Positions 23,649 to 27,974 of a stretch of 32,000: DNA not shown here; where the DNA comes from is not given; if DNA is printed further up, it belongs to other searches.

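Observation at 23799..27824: Giant prepilin-anchored, sequon-dense DUF2341/LamG-like surface protein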

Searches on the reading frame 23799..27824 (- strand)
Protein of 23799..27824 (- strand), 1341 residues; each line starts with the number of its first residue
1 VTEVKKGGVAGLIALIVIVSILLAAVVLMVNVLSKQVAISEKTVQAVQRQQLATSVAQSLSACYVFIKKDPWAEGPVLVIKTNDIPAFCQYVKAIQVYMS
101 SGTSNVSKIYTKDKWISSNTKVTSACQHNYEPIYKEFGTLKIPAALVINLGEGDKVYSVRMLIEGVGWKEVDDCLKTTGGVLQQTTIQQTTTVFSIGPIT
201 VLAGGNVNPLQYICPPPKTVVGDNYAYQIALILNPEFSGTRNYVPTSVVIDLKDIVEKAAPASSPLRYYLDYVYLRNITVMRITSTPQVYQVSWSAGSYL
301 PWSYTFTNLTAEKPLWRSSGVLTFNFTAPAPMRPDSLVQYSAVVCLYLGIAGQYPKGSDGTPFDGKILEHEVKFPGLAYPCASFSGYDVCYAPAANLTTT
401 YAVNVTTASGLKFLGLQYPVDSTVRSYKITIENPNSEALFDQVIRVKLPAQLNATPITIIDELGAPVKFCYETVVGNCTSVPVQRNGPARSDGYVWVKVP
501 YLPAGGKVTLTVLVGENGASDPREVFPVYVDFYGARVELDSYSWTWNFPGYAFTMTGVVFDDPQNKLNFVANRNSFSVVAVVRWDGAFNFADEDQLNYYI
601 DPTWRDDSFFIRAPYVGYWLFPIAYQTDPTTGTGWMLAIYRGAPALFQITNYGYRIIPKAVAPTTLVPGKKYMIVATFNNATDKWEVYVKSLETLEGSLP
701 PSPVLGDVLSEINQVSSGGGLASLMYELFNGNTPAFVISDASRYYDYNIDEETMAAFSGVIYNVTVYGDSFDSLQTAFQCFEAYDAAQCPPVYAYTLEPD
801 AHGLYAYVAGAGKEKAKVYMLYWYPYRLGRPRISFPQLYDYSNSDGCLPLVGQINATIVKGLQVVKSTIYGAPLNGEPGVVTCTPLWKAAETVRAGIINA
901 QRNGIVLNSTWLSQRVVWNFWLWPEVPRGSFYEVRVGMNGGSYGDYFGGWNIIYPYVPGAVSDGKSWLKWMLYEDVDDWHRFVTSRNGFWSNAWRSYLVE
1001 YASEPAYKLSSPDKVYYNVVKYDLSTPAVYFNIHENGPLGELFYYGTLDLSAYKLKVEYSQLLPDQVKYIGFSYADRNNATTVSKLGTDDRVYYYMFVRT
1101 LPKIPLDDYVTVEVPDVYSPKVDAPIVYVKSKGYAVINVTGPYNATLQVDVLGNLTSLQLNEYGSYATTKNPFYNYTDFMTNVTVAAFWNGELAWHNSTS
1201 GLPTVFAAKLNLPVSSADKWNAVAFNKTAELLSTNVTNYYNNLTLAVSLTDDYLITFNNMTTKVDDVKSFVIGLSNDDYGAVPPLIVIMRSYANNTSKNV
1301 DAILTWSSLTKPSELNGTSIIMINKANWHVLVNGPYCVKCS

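Call 5: search_protein_families(library=pfam, proteins=[window:23799-27824:-], max_evalue=1)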
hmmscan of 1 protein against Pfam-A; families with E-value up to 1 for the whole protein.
window:23799-27824:- (1341 aa): 1 family
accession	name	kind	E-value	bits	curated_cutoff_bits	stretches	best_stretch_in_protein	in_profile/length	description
PF10102.14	DUF2341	-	9.2e-07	29.7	23.4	1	484-545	20-82/84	Domain of unknown function (DUF2341)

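Call 11: find_homologous_proteins(query=window:23802-27824:-)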
Query window:23802-27824:- (1341 aa): 8 proteins with E <= 0.001 among 8000 candidates.
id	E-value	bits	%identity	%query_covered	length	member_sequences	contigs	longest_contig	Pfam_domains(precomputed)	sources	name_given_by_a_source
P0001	0.0e+0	3103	100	100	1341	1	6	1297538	PF10102.15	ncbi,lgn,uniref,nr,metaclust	ncbi:DUF2341 domain-containing protein [Ignicoccus hospitalis]|uniref:DUF2341 domain-containing prot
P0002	0.0e+0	1758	59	100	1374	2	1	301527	-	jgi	-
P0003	6.5e-181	622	36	58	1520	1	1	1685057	-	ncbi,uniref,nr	ncbi:hypothetical protein IPA_02375 [Ignicoccus pacificus DSM 13166]|uniref:Uncharacterized protein 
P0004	1.5e-165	571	42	55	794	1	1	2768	-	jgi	jgi:hypothetical protein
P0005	4.2e-162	559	32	100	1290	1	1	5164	-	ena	-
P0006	8.0e-160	552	34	100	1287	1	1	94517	-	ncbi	-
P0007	2.7e-155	537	33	100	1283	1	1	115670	-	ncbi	-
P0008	7.6e-88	313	38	28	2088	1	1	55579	PF13385.14,PF10102.15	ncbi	-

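Call 12: search_protein_families(library=ncbifam, proteins=[window:23799-27824:-], max_evalue=0.01)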
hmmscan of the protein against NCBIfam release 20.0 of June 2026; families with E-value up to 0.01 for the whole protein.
window:23799-27824:- (1341 aa): 0 families

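Call 14: find_encoding_contigs(protein=P0001, flank=10000, max_places=3)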
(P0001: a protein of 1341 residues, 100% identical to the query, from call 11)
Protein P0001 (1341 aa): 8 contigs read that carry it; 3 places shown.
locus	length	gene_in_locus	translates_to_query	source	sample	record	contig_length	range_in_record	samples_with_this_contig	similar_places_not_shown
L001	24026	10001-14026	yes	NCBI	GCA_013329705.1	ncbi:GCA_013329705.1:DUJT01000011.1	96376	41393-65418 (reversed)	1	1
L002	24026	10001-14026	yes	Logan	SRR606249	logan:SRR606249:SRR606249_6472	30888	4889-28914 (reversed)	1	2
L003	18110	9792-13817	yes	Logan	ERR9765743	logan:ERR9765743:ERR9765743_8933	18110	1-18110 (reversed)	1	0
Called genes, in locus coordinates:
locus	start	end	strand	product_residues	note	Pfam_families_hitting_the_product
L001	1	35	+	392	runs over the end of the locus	PF00815:Histidinol_dh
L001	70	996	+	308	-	PF00389:2-Hacid_dh, PF02826:2-Hacid_dh_C, PF00670:AdoHcyase_NAD (weak), PF03446:NAD_binding_2, PF03807:F420_oxidored (weak), PF07991:KARI_N (weak)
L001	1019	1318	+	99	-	PF04242:DUF424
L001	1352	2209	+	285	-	PF00892:EamA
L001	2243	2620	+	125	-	-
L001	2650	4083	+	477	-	PF00501:AMP-binding, PF13193:AMP-binding_C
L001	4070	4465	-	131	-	PF12172:zf-ChsH2 (weak), PF01796:OB_ChsH2_C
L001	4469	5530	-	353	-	PF00108:Thiolase_N, PF22691:Thiolase_C_1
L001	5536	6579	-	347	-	PF08541:ACP_syn_III_C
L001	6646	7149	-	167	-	PF01931:NTPase_I-T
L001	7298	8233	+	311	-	PF00902:TatC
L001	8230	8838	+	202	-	PF01300:Sua5_yciO_yrdC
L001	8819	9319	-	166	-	-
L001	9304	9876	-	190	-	-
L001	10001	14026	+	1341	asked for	PF10102:DUF2341 (weak)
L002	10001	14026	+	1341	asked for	PF10102:DUF2341 (weak)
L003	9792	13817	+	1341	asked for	PF10102:DUF2341 (weak)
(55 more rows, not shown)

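Call 24: find_encoding_contigs(protein=P0003, flank=8000, max_places=1)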
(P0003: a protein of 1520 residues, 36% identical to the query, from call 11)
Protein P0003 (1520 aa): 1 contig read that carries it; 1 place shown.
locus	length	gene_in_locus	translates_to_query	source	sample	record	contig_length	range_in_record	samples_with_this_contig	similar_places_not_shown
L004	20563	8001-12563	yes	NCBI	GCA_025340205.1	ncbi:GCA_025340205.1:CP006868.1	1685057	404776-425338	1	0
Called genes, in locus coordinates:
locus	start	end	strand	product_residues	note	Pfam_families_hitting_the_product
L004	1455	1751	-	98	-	PF02686:GatC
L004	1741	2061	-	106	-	PF03091:CutA1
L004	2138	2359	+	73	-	-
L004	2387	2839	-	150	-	PF00583:Acetyltransf_1, PF13673:Acetyltransf_10, PF13508:Acetyltransf_7, PF13420:Acetyltransf_4 (weak), PF08445:FR47 (weak)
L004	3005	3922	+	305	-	-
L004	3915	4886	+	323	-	PF01058:Oxidored_q6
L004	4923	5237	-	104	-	PF01253:SUI1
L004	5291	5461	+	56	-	-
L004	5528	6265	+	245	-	PF23023:Anti-Pycsar_Apyc1, PF00753:Lactamase_B (weak), PF12706:Lactamase_B_2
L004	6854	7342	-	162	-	-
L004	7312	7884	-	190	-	-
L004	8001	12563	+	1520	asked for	-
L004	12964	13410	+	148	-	PF01242:PTPS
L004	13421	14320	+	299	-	PF23023:Anti-Pycsar_Apyc1, PF00753:Lactamase_B, PF12706:Lactamase_B_2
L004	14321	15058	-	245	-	-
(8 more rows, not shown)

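Call 25: find_encoding_contigs(protein=P0002, flank=8000, max_places=1)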
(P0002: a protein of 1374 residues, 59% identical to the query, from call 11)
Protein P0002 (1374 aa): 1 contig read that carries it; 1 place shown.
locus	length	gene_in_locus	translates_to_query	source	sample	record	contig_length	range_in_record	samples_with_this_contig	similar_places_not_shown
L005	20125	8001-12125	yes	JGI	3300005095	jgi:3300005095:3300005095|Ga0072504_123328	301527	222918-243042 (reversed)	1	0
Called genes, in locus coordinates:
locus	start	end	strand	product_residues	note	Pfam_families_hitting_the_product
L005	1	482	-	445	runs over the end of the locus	PF00890:FAD_binding_2 (faint), PF01494:FAD_binding_3, PF04820:Trp_halogenase (faint), PF12831:FAD_oxidored, PF13450:NAD_binding_8 (faint), PF01266:DAO (weak), PF22578:GGR_cat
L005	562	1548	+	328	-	PF04055:Radical_SAM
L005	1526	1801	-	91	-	PF00935:Ribosomal_L44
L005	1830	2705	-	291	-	PF01073:3Beta_HSD, PF01370:Epimerase, PF04321:RmlD_sub_bind, PF16363:GDP_Man_Dehyd, PF02719:Polysacc_synt_2, PF07993:NAD_binding_4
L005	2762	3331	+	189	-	PF22794:jr-ZPR1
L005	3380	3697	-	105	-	-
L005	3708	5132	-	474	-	PF00501:AMP-binding, PF13193:AMP-binding_C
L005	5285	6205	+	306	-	PF00902:TatC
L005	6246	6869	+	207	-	PF01300:Sua5_yciO_yrdC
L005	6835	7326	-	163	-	-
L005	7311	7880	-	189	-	-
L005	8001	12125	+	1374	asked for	-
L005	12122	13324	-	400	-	PF16575:CLP1_P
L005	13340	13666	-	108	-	PF01909:NTP_transf_2, PF18765:Polbeta (weak)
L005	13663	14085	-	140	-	PF05168:HEPN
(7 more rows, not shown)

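Call 26: find_encoding_contigs(protein=P0006, flank=8000, max_places=1)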
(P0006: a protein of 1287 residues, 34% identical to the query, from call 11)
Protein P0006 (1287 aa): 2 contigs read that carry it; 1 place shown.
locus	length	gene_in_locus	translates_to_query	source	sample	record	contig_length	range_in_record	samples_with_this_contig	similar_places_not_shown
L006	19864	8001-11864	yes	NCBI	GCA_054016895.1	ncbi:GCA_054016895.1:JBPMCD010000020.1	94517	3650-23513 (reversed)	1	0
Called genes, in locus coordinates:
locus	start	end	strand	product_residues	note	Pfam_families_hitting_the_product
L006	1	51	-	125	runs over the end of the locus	PF16906:Ribosomal_L26, PF00467:KOW (weak)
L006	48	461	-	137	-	PF00238:Ribosomal_L14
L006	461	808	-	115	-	PF00366:Ribosomal_S17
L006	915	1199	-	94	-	PF08734:GYD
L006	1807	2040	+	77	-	PF04255:DUF433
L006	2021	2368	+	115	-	PF18480:DUF5615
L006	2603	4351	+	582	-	PF00654:Voltage_CLC, PF00571:CBS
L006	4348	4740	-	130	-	-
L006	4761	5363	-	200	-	PF01380:SIS, PF13580:SIS_2 (weak)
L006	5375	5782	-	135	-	-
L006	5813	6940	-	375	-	PF01264:Chorismate_synt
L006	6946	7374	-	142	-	-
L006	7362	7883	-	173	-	-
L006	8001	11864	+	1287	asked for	-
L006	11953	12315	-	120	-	PF02675:AdoMet_dc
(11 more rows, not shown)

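Call 27: find_encoding_contigs(protein=P0008, flank=8000, max_places=1)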
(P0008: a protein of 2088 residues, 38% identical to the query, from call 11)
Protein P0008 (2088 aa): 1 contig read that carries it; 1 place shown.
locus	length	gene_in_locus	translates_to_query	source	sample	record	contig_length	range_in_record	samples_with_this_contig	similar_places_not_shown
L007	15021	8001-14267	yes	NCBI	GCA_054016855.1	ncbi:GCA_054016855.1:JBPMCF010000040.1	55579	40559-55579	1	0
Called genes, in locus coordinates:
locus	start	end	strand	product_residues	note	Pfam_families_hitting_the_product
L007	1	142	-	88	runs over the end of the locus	PF21476:PF0610-like_N, PF23470:Zn_ribbon_PF0610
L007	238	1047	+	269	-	PF01370:Epimerase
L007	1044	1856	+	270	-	-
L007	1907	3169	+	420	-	PF01523:PmbA_TldD_1st, PF19289:PmbA_TldD_3rd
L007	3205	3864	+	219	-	-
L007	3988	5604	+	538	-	PF02518:HATPase_c, PF13589:HATPase_c_3, PF05833:NFACT_N (weak), PF09239:Topo-VIb_trans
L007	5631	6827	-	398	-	PF00483:NTP_transferase, PF12804:NTP_transf_3, PF00132:Hexapep (faint), PF25087:GMPPB_C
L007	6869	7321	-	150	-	-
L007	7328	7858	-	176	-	-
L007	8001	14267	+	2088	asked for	PF10102:DUF2341, PF13385:Laminin_G_3 (weak), PF10102:DUF2341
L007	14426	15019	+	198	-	?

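Call 42: find_homologous_proteins(query=A1, max_evalue=0.00001)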
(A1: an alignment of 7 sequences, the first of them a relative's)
Query A1 (7 sequences) (1341 aa, profile of the alignment): 8 proteins with E <= 0.00001 among 8000 candidates.
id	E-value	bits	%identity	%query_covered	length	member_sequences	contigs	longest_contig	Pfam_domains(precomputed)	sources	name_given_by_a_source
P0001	0.0e+0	2033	100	100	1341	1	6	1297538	PF10102.15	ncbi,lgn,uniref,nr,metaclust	ncbi:DUF2341 domain-containing protein [Ignicoccus hospitalis]|uniref:DUF2341 domain-containing prot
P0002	0.0e+0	1996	59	100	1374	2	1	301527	-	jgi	-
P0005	0.0e+0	1991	32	100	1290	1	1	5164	-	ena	-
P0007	0.0e+0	1988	33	100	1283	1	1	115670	-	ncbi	-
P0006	0.0e+0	1983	34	100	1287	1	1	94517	-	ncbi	-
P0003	0.0e+0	1782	36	58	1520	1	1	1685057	-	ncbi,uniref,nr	ncbi:hypothetical protein IPA_02375 [Ignicoccus pacificus DSM 13166]|uniref:Uncharacterized protein 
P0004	0.0e+0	1116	42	55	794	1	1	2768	-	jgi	jgi:hypothetical protein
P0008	1.5e-165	571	38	28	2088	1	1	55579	PF13385.14,PF10102.15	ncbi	-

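Call 47: search_solved_structures(query=A1, max_evalue=10, show_alignments=2)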
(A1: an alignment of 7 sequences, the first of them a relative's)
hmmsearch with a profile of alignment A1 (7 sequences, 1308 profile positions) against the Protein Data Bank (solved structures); distinct sequences matched with E-value up to 10: 1.
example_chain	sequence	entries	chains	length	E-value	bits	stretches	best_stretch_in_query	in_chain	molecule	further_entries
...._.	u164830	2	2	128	2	9.1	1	869-923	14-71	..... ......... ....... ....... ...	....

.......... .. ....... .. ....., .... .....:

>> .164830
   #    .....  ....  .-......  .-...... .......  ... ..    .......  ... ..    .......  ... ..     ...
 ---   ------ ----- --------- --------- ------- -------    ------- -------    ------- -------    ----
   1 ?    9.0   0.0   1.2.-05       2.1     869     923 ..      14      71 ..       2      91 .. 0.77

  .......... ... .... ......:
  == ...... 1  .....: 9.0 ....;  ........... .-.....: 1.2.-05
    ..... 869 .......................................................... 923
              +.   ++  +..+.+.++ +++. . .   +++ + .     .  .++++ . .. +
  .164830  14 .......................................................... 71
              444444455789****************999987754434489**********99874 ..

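Call 49: search_protein_representatives(protein=window:24225-27824:-)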
Query: 1200 residues. Proteins with E-value up to 0.001 (for the whole library): 45; up to 1e-10: 33; up to 1e-30: 10. The best 45 are listed.
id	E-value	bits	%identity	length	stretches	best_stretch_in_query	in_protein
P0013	6.9e-232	788.9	42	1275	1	4-1191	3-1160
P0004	3.7e-166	571.2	46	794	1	4-744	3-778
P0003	2.2e-162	558.6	39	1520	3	3-752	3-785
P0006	5.9e-157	540.7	37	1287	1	2-1190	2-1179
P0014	7.5e-98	344.9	39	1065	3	865-1198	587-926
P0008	9.9e-89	314.7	42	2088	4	206-544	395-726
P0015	1.0e-75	271.6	45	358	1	3-346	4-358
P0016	2.2e-41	157.8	39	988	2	207-539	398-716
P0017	6.1e-37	143.1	44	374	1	966-1191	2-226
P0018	7.5e-37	142.8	33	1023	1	5-481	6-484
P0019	2.9e-30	121.0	40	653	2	426-551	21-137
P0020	2.0e-27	111.7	38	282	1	387-602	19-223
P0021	4.0e-27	110.6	62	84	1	971-1052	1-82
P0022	1.3e-21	92.3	50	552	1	424-544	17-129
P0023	5.1e-21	90.4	51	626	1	427-547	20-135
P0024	7.0e-20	86.6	50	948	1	424-544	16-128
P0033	1.1e-16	76.0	45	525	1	423-603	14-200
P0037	1.8e-12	62.1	32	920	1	4-426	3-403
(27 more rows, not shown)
